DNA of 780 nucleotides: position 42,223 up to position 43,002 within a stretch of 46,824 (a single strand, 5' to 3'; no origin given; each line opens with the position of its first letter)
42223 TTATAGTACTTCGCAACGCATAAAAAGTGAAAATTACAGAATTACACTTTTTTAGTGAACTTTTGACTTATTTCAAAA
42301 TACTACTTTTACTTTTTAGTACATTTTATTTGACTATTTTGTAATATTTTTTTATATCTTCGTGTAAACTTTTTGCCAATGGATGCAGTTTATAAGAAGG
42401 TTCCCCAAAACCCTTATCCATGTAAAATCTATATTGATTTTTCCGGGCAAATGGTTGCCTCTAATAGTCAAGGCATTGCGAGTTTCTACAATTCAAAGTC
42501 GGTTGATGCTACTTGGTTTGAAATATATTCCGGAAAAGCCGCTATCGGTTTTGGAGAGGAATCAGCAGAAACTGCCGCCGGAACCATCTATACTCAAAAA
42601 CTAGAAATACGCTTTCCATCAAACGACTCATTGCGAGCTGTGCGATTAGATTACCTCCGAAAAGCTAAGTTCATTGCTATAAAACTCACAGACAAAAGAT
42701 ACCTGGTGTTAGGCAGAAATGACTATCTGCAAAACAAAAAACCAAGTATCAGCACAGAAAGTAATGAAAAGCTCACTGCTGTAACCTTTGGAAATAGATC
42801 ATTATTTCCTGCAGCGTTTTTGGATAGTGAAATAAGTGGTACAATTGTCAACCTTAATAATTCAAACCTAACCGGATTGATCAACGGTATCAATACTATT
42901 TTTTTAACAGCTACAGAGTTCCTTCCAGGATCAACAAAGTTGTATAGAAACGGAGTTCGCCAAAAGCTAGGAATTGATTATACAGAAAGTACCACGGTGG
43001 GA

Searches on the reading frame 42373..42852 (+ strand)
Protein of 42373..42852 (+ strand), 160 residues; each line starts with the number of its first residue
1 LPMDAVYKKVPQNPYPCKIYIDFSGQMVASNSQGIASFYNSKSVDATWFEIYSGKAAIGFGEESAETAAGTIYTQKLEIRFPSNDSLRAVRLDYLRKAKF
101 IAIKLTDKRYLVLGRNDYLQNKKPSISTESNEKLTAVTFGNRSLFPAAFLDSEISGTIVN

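Call 62: find_related_loci(query=A7, collection=viral_contigs, flank=10000)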
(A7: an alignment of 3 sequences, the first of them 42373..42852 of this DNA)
Query A7 (160 aa) in viral_contigs; peptide patterns used: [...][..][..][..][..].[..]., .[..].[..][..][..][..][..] (x = any residue, [..] = any of these).
599 stretches matched a pattern (row limit reached: there are more); 3 encode a relative of the query (tblastn E <= 1e-3); 3 distinct loci.
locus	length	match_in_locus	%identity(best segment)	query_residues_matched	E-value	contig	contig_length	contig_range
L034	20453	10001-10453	37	5-152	2e-29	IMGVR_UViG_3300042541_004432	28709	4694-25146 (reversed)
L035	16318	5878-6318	34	6-152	1e-25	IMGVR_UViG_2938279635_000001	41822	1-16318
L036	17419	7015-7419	34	15-149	2e-24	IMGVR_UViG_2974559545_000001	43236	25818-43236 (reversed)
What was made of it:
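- Tried and rejected: An anchor on the 42373 N-domain returned only 3 loci (call 62).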
